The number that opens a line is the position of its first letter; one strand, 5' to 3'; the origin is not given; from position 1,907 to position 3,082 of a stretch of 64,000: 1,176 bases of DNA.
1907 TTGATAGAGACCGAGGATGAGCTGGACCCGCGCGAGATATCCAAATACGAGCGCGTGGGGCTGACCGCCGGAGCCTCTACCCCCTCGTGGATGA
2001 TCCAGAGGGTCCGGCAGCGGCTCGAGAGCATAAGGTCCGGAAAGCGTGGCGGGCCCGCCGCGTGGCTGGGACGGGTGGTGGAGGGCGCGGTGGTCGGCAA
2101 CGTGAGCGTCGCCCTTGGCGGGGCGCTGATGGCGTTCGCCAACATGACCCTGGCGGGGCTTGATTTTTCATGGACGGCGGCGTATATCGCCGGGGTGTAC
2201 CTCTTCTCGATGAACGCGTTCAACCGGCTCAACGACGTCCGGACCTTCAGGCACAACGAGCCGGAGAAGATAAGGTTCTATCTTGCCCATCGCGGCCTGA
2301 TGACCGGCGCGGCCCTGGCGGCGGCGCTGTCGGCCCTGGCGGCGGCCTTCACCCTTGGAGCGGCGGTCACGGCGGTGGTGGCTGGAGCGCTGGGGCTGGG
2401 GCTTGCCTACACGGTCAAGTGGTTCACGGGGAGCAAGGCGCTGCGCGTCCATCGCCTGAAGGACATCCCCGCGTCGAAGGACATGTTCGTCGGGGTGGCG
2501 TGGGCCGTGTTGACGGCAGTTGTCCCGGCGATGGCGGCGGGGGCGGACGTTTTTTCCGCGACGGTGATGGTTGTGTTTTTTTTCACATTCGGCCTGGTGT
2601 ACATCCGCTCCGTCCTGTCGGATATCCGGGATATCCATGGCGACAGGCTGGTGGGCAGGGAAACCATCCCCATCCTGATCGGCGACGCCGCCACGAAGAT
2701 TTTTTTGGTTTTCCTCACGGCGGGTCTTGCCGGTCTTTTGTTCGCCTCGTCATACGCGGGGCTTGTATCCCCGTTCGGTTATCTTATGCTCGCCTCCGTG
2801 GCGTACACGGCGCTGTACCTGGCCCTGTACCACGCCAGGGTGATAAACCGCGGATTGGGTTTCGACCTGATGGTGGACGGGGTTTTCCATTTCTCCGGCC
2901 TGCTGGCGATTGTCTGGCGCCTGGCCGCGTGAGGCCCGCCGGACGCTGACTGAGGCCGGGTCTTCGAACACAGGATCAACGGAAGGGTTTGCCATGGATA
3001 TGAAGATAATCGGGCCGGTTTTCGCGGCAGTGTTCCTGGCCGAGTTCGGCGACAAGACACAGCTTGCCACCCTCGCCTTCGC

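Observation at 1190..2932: IspH (HMBPP reductase) fused in-frame to a UbiA-like polytopic prenyltransferase domain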

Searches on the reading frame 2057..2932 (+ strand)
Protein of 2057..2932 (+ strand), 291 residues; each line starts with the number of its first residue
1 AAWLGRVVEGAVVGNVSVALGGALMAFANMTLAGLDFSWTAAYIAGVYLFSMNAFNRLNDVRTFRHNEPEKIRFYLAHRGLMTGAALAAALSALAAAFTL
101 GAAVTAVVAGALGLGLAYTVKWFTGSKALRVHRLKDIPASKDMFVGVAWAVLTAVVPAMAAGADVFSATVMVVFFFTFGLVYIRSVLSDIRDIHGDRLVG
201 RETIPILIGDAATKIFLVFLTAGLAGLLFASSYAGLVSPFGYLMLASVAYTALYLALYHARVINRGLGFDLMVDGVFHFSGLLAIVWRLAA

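Call 3: search_protein_families(library=pfam, proteins=[window:2057-2932:+], max_evalue=1)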
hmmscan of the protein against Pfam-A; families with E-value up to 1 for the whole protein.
window:2057-2932:+ (291 aa): 3 families
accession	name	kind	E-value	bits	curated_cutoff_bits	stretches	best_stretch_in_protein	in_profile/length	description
PF01040.23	UbiA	-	1e-16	61.4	34.2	1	18-259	4-231/250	UbiA prenyltransferase family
PF02453.23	Reticulon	-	0.00039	20.8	31.8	1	82-189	12-121/157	Reticulon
PF06109.18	HlyE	-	0.26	11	25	0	97-121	193-220/333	Haemolysin E (HlyE)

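Call 4: search_protein_families(library=ncbifam, proteins=[window:2057-2932:+], max_evalue=1)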
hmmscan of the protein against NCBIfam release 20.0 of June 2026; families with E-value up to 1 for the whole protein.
window:2057-2932:+ (291 aa): 9 families
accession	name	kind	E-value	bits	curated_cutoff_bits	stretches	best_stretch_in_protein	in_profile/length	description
NF010117.0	PRK13591.1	equivalog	4.6e-13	48.9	238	1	16-260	38-271/307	prenyltransferase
NF009513.0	PRK12872.1-3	equivalog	2.2e-08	34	288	1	134-250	140-258/293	prenyltransferase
NF009512.0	PRK12872.1-1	equivalog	5.8e-07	29.4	278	1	163-229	171-234/303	geranylgeranylglycerol-phosphate geranylgeranyltransferase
NF009521.0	PRK12882.1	equivalog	2e-05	24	296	1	18-259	23-248/280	geranylgeranylglycerol-phosphate geranylgeranyltransferase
NF009523.0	PRK12884.1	equivalog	2.6e-05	23.6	269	1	51-256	49-242/279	prenyltransferase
NF009525.0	PRK12887.1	equivalog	8.5e-05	22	226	1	13-238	34-254/310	homogentisate phytyltransferase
NF009522.0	PRK12883.1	equivalog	0.00037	20.1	353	1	83-220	81-207/279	geranylgeranylglycerol-phosphate geranylgeranyltransferase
NF004749.0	PRK06080.1-1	equivalog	0.0016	17.6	277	1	185-250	201-266/311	1,4-dihydroxy-2-naphthoate polyprenyltransferase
NF005742.0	PRK07566.1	equivalog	0.0049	16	313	1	90-217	121-239/315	chlorophyll synthase ChlG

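Call 28: search_protein_representatives(protein=window:2057-2929:+)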
Query: 291 residues. Proteins with E-value up to 0.001 (for the whole library): 1422; up to 1e-10: 491; up to 1e-30: 67. The best 150 are listed.
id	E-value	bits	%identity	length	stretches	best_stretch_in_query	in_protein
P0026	7.3e-89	314.3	57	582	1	10-290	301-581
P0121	3.4e-69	249.8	49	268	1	24-289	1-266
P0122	1.2e-55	205.3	41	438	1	4-287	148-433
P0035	3.1e-51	190.9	61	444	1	6-155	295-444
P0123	5.0e-50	186.9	55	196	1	106-287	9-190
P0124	3.1e-46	174.5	42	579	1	14-289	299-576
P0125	6.4e-46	173.5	38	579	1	15-288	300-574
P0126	2.1e-44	168.5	37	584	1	8-289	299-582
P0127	2.3e-44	168.4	37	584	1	11-290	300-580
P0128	3.8e-44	167.6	36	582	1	12-288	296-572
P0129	2.9e-43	164.8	37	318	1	3-289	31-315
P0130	8.0e-43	163.3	36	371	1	14-288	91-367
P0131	9.5e-43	163.0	38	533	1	5-279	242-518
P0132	3.4e-42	161.2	38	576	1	11-288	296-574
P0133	3.5e-42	161.2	35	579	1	15-289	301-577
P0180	6.8e-32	127.5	32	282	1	13-286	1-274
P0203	4.8e-28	114.8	28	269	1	21-287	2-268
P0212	7.1e-27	111.0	33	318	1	3-248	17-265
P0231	9.4e-26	107.3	31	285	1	22-289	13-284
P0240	7.3e-25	104.4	34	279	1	21-288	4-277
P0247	2.1e-24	102.9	34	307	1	8-282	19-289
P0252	4.3e-24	101.9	30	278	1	20-289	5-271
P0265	1.9e-23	99.7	30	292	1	20-286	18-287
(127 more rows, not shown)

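Call 35: find_related_loci(query=A2, collection=genome_contigs, flank=10000)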
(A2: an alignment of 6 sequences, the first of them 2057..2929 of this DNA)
Query A2 (291 aa) in genome_contigs; peptide patterns used: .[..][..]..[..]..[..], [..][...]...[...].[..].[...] (x = any residue, [..] = any of these).
388 stretches matched a pattern; 212 encode a relative of the query (tblastn E <= 1e-3); the best 80 are kept; 80 distinct loci.
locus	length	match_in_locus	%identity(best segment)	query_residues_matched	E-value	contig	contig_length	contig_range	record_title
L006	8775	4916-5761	60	8-289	3e-109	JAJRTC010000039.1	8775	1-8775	MAG: Nitrospirae bacterium isolate Dive96_bin1.228 k141_931992, whole genome shotgun sequence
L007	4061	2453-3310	60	5-290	9e-107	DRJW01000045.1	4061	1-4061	MAG TPA_asm: Nitrospirae bacterium isolate HyVt-426 HyVt-426_k95_113690, whole genome shotgun sequence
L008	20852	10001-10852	58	3-287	2e-104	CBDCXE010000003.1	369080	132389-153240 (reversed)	MAG: Nitrospinota bacterium isolate 1a5c112f-530b-4853-b9c3-525a2f2da88a genome assembly, contig: contig_3, whole genome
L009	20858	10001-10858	60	4-289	6e-101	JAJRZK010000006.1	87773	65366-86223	MAG: Nitrospirae bacterium isolate Dive96_bin4.192 k141_755508, whole genome shotgun sequence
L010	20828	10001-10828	54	12-287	1e-96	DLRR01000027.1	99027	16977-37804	MAG TPA_asm: Nitrospinaceae bacterium UBA7883 UBA7883_contig_9125, whole genome shotgun sequence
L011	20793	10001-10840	57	11-290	8e-91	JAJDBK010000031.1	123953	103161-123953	MAG: Nitrospinaceae bacterium isolate OFTM379 OFTM379_30, whole genome shotgun sequence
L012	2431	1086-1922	53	9-287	3e-91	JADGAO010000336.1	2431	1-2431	MAG: Nitrospinota bacterium isolate nNGHbin12 nNGH_bin12_NODE_336_length_2431_cov_17.024832, whole genome shotgun sequen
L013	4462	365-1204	53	12-291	8e-88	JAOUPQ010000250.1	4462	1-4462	MAG: Nitrospinota bacterium isolate 8_1_Oct_SF_Bin59 8_1_Oct_SF_Bin59_scaffold_24896_c1, whole genome shotgun sequence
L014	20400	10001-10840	51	12-291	2e-84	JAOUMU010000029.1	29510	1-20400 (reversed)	MAG: Nitrospinota bacterium isolate 8_1_July_SF_Bin48 8_1_July_SF_Bin48_scaffold_427_c1, whole genome shotgun sequence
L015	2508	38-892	52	7-291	8e-87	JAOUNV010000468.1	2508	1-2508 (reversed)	MAG: Nitrospinota bacterium isolate 8_1_May_SF_Bin17 8_1_May_SF_Bin17_scaffold_142289_c1, whole genome shotgun sequence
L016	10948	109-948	63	8-287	1e-87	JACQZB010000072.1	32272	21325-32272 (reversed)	MAG: Nitrospinota bacterium isolate NC_groundwater_1556_Pr4_S-0.65um_63_8 SR1-18-Sp65_coassembly_scaffold_158126, whole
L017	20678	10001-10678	55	52-277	9e-67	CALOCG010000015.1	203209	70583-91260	MAG: Nitrospinota bacterium isolate LOGT_bin.0048 genome assembly, contig: contig_56628, whole genome shotgun sequence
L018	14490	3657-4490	41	12-287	6e-63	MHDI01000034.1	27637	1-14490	MAG: Nitrospinae bacterium RIFCSPHIGHO2_02_FULL_39_82 rifcsphigho2_02_scaffold_2342, whole genome shotgun sequence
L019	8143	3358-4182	40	15-287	3e-62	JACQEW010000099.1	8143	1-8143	MAG: Nitrospinota bacterium isolate NC_groundwater_1031_Pr1_S-0.65um_41_11 Montesol18_Sp65_coassembly_scaffold_348519, w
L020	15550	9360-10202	42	9-287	3e-62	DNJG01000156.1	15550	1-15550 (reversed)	MAG TPA_asm: Nitrospinota bacterium isolate UBA9963 contig_15611, whole genome shotgun sequence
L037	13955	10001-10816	36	18-288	4e-49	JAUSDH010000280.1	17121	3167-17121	MAG: Candidatus Brocadiaceae bacterium isolate E14_concoct.bin.99 E14_k141_1594906, whole genome shotgun sequence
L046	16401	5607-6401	35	26-289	5e-48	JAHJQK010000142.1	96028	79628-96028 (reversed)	MAG: Proteobacteria bacterium isolate OS_PC_MetaG.mb.106 OS_PC_MetaG.mb.106_k141_541085, whole genome shotgun sequence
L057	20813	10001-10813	33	19-288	4e-46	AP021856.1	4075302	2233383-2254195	Candidatus Brocadia pituitae DNA, complete genome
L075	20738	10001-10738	33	44-288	3e-42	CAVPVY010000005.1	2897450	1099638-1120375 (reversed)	MAG: uncultured Planctomycetota bacterium isolate MFD09964.bin.1.59 genome assembly, contig: contig_4244, whole genome s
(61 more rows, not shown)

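Call 46: search_solved_structures(query=A2, max_evalue=10, show_alignments=4)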
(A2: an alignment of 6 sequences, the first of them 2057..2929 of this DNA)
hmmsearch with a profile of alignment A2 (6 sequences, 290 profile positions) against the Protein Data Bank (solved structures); distinct sequences matched with E-value up to 10: 3.
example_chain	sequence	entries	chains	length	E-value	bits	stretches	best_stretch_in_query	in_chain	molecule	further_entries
9sau_C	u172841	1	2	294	0.038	16.4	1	171-254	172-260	Chlorophyll a synthase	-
9sas_C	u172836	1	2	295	0.039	16.4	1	171-254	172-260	Chlorophyll a synthase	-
7sez_A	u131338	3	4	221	0.53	12.7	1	111-165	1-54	DNA repair NTP-phosphohydrolase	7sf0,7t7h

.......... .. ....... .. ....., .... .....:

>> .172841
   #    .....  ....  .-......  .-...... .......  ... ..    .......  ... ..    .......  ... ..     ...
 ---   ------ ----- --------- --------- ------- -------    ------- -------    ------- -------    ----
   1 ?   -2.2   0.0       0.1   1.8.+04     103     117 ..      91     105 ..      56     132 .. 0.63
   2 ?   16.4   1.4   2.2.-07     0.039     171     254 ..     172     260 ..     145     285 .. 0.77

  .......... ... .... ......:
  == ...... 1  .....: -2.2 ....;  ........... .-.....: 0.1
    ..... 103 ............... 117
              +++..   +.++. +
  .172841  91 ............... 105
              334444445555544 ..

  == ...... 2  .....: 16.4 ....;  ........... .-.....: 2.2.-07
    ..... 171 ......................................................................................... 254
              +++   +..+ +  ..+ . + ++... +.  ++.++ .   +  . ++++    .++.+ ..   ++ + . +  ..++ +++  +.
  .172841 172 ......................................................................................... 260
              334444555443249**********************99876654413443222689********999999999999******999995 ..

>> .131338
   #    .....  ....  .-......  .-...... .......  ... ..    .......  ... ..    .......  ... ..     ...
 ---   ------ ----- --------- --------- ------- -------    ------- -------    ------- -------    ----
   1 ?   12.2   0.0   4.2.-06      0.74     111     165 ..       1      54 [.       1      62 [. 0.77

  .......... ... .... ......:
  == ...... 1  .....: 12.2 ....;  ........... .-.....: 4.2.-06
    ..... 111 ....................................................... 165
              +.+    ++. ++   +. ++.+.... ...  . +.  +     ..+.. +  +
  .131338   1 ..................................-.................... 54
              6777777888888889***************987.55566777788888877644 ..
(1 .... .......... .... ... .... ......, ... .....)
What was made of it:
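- Motif 2 matches the canonical UbiA signature (call 46).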

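Call 49: search_protein_families(library=pfam, proteins=[L010:10889-11905:+, L046:6806-7669:+, L075:10763-11458:+, L057:7926-8675:-, L037:7806-8708:-], max_evalue=0.001)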
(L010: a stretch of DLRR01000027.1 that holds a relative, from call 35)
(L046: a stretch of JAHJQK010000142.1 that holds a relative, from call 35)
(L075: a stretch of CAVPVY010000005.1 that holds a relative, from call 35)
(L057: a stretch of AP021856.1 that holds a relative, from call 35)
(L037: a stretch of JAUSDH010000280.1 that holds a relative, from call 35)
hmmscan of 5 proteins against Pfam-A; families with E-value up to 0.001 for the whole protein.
L010:10889-11905:+ (338 aa): 8 families
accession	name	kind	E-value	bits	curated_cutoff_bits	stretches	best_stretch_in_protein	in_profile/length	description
PF00891.24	Methyltransf_2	-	1e-10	41.8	22.3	1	140-314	36-206/210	O-methyltransferase domain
PF13649.12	Methyltransf_25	-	1.7e-10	41.9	27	1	170-268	1-97/97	Methyltransferase domain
PF08241.18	Methyltransf_11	-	1.5e-08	35.6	21.2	1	171-272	1-95/95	Methyltransferase domain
PF08242.18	Methyltransf_12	-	3.6e-07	31.3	30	1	171-270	1-98/98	Methyltransferase domain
PF13489.12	Methyltransf_23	-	1.1e-06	28.9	27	1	146-316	8-158/164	Methyltransferase domain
PF02353.26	CMAS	-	1.7e-06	28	27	1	155-276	51-168/273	Mycolic acid cyclopropane synthetase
PF13847.12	Methyltransf_31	-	6.2e-06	26.4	27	1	165-276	2-113/145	Methyltransferase domain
PF08100.18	Dimerisation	-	7.5e-06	26.1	25.6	1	15-80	9-76/93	O-methyltransferase dimerisation domain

L046:6806-7669:+ (287 aa): 2 families
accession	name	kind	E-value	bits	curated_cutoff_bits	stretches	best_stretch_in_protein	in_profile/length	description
PF10026.15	DUF2268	-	8.1e-07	29.2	23.6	1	126-254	56-178/195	Predicted Zn-dependent protease (DUF2268)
PF25594.1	GldB_lipo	-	2.4e-05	24.6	27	1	140-205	162-227/309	Gliding motility protein GldB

L075:10763-11458:+ (231 aa): 1 family
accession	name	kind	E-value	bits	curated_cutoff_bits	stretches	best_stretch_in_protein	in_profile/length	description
PF04367.18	DUF502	-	2.3e-30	105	23.8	1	79-180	1-107/107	Protein of unknown function (DUF502)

L057:7926-8675:- (249 aa): 1 family
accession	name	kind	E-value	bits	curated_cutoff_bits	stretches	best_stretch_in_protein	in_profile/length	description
PF00535.33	Glycos_transf_2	-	1.4e-21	77.6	23.3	1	8-165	2-164/168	Glycosyl transferase family 2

L037:7806-8708:- (300 aa): 2 families
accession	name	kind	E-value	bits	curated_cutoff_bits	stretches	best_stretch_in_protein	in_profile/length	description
PF02882.25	THF_DHG_CYH_C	-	1.6e-61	206.8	27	1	124-296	2-158/160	Tetrahydrofolate dehydrogenase/cyclohydrolase, NAD(P)-binding domain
PF00763.28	THF_DHG_CYH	-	2.9e-35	121.4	32.8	1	6-120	1-115/115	Tetrahydrofolate dehydrogenase/cyclohydrolase, catalytic domain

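Call 54: find_encoding_contigs(protein=P0247, flank=6000, max_places=2)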
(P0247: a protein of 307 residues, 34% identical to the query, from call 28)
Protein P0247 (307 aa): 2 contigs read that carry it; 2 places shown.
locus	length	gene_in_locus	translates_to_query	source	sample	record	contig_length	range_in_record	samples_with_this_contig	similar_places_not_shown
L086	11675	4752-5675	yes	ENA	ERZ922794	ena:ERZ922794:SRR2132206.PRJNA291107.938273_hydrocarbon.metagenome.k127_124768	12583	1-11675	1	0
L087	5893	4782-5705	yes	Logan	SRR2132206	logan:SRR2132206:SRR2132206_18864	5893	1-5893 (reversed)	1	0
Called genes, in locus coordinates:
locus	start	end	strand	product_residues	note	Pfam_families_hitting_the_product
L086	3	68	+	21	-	?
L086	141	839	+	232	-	PF00156:Pribosyltran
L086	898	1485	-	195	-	PF13481:AAA_25 (faint), PF13191:AAA_16 (weak), PF03266:NTPase_1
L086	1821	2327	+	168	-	-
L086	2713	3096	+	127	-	PF01886:DUF61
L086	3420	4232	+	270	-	PF25213:HVO_A0261_N, PF08350:FilR1_middle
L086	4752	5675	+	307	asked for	PF01040:UbiA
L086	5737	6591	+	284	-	-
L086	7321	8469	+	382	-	PF09890:DUF2117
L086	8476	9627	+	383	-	PF04894:Nre_N, PF04895:Nre_C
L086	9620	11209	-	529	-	PF04675:DNA_ligase_A_N, PF01068:DNA_ligase_A_M, PF04679:DNA_ligase_A_C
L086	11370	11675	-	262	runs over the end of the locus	PF00753:Lactamase_B, PF23023:Anti-Pycsar_Apyc1 (weak), PF12706:Lactamase_B_2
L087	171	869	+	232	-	PF00156:Pribosyltran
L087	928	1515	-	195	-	PF13481:AAA_25 (faint), PF13191:AAA_16 (weak), PF03266:NTPase_1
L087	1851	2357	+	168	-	-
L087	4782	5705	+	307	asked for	PF01040:UbiA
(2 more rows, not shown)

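Call 55: find_encoding_contigs(protein=P0265, flank=6000, max_places=2)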
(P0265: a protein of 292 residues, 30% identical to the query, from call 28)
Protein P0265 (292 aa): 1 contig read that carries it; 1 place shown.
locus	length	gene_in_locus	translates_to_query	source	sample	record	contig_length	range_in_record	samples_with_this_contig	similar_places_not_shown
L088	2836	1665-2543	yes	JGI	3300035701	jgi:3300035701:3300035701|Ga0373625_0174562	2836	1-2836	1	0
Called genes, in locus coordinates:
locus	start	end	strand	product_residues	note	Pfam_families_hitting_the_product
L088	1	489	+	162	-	?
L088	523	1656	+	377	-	-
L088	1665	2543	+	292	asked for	PF01040:UbiA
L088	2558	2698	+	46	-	-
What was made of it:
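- Tried and rejected: P0265 sits on a 2.8-kb contig, which was uninformative (call 55).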

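Call 56: search_protein_families(library=ncbifam, proteins=[P0247, P0265, P0212, P0180, P0240, P0231, P0252, P0203], max_evalue=0.00001)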
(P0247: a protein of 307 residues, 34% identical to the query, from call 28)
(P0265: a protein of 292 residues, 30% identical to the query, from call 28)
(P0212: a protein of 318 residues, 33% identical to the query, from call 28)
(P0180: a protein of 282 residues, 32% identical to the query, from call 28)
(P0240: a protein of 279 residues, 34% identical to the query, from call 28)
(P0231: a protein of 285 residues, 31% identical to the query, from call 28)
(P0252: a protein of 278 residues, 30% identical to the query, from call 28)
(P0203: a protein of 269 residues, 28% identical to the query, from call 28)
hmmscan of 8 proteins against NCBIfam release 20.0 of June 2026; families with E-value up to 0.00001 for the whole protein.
P0247 (307 aa): 4 families
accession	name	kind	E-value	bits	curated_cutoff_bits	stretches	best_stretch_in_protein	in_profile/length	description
NF010117.0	PRK13591.1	equivalog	3.2e-24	85.6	238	1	22-263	33-266/307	prenyltransferase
NF009513.0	PRK12872.1-3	equivalog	2.4e-08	33.8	288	1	71-258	77-254/293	prenyltransferase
NF009523.0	PRK12884.1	equivalog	2.9e-07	30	269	1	54-251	40-224/279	prenyltransferase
NF009608.0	PRK13105.1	equivalog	7.4e-06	25.3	217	0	91-241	91-233/291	prenyltransferase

P0265 (292 aa): 8 families
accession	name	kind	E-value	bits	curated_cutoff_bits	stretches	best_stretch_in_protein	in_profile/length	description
NF010117.0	PRK13591.1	equivalog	6.5e-23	81.3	238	1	15-264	37-274/307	prenyltransferase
NF009523.0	PRK12884.1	equivalog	3.3e-12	46.2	269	1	15-241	16-227/279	prenyltransferase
NF009521.0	PRK12882.1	equivalog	2.2e-11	43.5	296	1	4-231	5-222/280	geranylgeranylglycerol-phosphate geranylgeranyltransferase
NF009513.0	PRK12872.1-3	equivalog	8.5e-11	41.9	288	1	10-257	26-262/293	prenyltransferase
NF009522.0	PRK12883.1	equivalog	3.5e-10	39.8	353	1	16-235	16-222/279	geranylgeranylglycerol-phosphate geranylgeranyltransferase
TIGR01476.1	chlor_syn_BchG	subfamily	5.8e-07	29.2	212.3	1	54-245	56-240/283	(bacterio)chlorophyll synthase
NF009512.0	PRK12872.1-1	equivalog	8.8e-07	28.8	278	1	8-258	12-257/303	geranylgeranylglycerol-phosphate geranylgeranyltransferase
NF005742.0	PRK07566.1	equivalog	2.2e-06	27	313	1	52-233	82-254/315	chlorophyll synthase ChlG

P0212 (318 aa): 1 family
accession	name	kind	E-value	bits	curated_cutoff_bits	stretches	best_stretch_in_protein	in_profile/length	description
NF009523.0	PRK12884.1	equivalog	9.9e-06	24.9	269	1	148-277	122-243/279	prenyltransferase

P0180 (282 aa): 3 families
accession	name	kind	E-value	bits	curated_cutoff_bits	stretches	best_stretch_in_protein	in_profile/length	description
NF010117.0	PRK13591.1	equivalog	1.5e-08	34.1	238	1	149-225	173-249/307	prenyltransferase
NF009513.0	PRK12872.1-3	equivalog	8.4e-08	32.1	288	1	157-237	173-254/293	prenyltransferase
NF009512.0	PRK12872.1-1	equivalog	9.7e-06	25.3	278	1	162-215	182-236/303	geranylgeranylglycerol-phosphate geranylgeranyltransferase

P0240 (279 aa): 7 families
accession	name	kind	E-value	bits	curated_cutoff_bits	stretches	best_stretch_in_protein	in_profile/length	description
NF009523.0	PRK12884.1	equivalog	2.7e-12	46.4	269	1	28-225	42-223/279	prenyltransferase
NF005742.0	PRK07566.1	equivalog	2.6e-08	33.4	313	1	40-226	83-258/315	chlorophyll synthase ChlG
NF009525.0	PRK12887.1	equivalog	2.8e-07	30.2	226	1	70-250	102-275/310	homogentisate phytyltransferase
NF009521.0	PRK12882.1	equivalog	6.5e-07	28.9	296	1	30-243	46-241/280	geranylgeranylglycerol-phosphate geranylgeranyltransferase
NF010117.0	PRK13591.1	equivalog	1.3e-06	27.7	238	1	78-207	102-229/307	prenyltransferase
TIGR01476.1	chlor_syn_BchG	subfamily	3.4e-06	26.7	212.3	1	22-226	38-229/283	(bacterio)chlorophyll synthase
NF009522.0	PRK12883.1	equivalog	5.5e-06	26.1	353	0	162-207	159-204/279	geranylgeranylglycerol-phosphate geranylgeranyltransferase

P0231 (285 aa): 4 families
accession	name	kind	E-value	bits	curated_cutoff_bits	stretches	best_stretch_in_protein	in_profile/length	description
NF010117.0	PRK13591.1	equivalog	4.2e-07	29.3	238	1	14-230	45-247/307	prenyltransferase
NF009513.0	PRK12872.1-3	equivalog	6.6e-07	29.1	288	1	70-242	97-252/293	prenyltransferase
NF009523.0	PRK12884.1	equivalog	4.7e-06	26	269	0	96-247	92-242/279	prenyltransferase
NF009525.0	PRK12887.1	equivalog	6.1e-06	25.8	226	0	40-256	65-275/310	homogentisate phytyltransferase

P0252 (278 aa): 3 families
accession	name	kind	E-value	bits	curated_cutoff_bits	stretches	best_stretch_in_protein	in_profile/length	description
NF010117.0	PRK13591.1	equivalog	5.8e-12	45.3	238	1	10-237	48-266/307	prenyltransferase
NF009523.0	PRK12884.1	equivalog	7.3e-07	28.6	269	1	23-226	39-231/279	prenyltransferase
NF009513.0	PRK12872.1-3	equivalog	7.9e-07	28.9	288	1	92-247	125-273/293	prenyltransferase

P0203 (269 aa): 4 families
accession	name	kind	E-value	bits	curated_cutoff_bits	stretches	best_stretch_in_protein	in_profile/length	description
NF010117.0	PRK13591.1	equivalog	7.2e-11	41.7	238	1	13-232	54-262/307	prenyltransferase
NF009523.0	PRK12884.1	equivalog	3.5e-08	33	269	1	23-237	43-240/279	prenyltransferase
NF009522.0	PRK12883.1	equivalog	6.4e-06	25.9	353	0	21-238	40-238/279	geranylgeranylglycerol-phosphate geranylgeranyltransferase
NF009521.0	PRK12882.1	equivalog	8.2e-06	25.2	296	1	149-238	159-244/280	geranylgeranylglycerol-phosphate geranylgeranyltransferase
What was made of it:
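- Tried and rejected: P0247 is genuinely stand-alone, lies in an archaeal gene context, and is also uncharacterised (calls 54, 56).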
